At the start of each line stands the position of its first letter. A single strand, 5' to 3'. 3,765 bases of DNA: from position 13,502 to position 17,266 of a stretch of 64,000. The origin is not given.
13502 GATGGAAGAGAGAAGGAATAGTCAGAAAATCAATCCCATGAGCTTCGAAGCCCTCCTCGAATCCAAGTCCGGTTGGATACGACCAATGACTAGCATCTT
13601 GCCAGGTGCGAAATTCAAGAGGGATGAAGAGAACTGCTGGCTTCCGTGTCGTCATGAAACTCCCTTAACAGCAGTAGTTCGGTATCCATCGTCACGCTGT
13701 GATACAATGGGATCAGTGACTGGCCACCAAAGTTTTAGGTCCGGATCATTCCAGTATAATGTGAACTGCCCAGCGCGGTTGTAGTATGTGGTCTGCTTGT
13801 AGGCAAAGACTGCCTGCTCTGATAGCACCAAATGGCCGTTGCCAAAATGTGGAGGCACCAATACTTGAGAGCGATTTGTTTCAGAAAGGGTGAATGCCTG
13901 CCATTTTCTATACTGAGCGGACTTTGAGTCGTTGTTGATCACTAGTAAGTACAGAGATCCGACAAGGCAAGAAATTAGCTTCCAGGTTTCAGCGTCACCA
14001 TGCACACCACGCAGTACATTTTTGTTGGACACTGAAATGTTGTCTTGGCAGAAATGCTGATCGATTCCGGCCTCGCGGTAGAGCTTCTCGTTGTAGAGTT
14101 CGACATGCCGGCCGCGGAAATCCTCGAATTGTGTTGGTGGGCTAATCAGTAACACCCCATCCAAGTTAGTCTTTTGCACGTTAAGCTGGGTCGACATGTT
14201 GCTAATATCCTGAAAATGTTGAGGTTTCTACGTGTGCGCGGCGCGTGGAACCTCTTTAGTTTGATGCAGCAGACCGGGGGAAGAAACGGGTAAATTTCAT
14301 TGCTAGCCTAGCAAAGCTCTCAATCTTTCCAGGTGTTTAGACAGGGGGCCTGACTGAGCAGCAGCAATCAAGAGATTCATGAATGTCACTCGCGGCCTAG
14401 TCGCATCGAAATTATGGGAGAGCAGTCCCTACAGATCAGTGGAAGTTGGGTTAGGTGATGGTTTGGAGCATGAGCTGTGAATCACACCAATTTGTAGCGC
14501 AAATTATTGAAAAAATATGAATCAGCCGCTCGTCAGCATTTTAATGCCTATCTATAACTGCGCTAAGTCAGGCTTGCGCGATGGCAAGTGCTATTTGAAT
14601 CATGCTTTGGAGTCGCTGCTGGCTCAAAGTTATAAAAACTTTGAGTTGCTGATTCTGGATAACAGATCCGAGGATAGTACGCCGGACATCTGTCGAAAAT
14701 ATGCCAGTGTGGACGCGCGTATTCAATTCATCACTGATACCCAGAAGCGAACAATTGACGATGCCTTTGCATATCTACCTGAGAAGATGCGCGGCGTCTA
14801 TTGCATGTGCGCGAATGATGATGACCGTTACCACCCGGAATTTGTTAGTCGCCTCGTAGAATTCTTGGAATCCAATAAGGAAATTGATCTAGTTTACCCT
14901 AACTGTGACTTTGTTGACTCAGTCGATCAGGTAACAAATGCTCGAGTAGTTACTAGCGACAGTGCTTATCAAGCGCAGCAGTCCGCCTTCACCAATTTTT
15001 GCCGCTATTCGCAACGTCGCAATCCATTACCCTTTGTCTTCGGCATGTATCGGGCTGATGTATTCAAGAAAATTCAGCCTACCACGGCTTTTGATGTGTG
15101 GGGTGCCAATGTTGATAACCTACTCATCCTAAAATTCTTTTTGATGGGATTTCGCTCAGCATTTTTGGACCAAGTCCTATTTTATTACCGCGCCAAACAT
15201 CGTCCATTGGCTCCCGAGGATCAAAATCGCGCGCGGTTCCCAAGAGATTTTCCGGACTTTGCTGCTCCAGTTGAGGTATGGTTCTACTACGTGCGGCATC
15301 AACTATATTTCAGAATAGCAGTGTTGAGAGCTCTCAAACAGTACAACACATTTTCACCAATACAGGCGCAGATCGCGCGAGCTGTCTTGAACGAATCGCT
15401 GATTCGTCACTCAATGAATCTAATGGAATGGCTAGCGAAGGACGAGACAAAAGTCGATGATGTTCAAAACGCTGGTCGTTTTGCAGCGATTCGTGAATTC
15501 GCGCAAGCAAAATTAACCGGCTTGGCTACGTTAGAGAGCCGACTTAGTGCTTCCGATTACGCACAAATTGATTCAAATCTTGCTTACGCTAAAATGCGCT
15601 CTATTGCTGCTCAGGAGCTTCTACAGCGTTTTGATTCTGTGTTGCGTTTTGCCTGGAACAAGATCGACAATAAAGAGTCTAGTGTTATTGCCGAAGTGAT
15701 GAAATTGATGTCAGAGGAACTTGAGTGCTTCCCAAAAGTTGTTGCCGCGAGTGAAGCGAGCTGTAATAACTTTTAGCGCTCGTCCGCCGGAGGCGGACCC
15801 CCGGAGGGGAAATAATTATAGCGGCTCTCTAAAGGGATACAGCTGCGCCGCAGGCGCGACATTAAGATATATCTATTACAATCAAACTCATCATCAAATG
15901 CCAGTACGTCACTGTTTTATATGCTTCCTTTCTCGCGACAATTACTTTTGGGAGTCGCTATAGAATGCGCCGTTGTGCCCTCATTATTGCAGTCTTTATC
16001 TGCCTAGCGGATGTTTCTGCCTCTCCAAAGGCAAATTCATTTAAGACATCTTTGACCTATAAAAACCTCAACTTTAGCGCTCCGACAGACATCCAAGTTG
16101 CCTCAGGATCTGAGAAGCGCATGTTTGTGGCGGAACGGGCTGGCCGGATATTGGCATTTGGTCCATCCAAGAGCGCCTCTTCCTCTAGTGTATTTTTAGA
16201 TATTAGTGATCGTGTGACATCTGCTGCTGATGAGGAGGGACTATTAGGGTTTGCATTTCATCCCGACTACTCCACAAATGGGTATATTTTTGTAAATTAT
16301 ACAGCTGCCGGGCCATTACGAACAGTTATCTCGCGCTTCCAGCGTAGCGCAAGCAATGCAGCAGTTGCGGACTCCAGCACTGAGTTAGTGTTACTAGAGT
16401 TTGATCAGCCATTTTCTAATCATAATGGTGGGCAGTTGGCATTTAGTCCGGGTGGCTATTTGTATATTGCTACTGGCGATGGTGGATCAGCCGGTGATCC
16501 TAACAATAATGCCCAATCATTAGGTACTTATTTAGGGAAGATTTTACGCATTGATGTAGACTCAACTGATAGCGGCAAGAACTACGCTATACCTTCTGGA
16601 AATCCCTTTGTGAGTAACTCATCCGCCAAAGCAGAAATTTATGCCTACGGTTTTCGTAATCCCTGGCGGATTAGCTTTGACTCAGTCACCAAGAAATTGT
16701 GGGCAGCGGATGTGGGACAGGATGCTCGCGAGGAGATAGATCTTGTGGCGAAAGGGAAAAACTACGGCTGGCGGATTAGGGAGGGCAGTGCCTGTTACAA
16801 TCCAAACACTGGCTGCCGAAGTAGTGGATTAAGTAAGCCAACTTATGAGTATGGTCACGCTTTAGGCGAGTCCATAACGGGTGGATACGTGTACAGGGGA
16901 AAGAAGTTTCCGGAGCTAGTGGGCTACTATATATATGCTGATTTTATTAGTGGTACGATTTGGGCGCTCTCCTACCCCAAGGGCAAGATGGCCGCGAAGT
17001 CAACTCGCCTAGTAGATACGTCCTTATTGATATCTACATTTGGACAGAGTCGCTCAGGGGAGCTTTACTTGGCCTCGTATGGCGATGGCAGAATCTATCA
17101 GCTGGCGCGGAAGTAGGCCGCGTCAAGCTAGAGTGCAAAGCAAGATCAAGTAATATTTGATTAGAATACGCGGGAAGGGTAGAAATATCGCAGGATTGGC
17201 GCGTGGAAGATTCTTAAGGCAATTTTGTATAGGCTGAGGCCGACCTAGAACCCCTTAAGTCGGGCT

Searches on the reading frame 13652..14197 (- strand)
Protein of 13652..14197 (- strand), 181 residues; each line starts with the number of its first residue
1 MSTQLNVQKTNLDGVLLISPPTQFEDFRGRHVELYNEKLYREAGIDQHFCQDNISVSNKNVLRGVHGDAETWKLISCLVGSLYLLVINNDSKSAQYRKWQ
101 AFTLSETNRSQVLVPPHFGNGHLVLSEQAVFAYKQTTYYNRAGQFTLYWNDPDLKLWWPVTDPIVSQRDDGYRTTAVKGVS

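Call 83: search_protein_families(library=pfam, proteins=[window:13652-14197:-], max_evalue=0.001)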
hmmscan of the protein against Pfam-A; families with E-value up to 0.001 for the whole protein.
window:13652-14197:- (181 aa): 1 family
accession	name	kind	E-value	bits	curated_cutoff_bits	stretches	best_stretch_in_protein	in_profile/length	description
PF00908.23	dTDP_sugar_isom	-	8.5e-45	152.9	27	1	9-172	1-163/168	dTDP-4-dehydrorhamnose 3,5-epimerase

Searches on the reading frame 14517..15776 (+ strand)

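Call 83: search_protein_families(library=pfam, proteins=[window:14517-15776:+], max_evalue=0.001)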
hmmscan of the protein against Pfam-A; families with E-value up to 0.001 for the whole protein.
window:14517-15776:+ (419 aa): 1 family
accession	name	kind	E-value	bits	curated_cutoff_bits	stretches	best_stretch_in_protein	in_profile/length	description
PF00535.33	Glycos_transf_2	-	1.1e-20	74.6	23.3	1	7-134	1-119/168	Glycosyl transferase family 2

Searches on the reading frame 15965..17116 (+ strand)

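Call 83: search_protein_families(library=pfam, proteins=[window:15965-17116:+], max_evalue=0.001)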
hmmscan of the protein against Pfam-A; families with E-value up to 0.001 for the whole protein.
window:15965-17116:+ (383 aa): 1 family
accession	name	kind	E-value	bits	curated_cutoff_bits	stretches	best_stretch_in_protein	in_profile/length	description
PF07995.17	GSDH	-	1.8e-50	172.5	25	1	46-378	8-331/332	Glucose / Sorbosone dehydrogenase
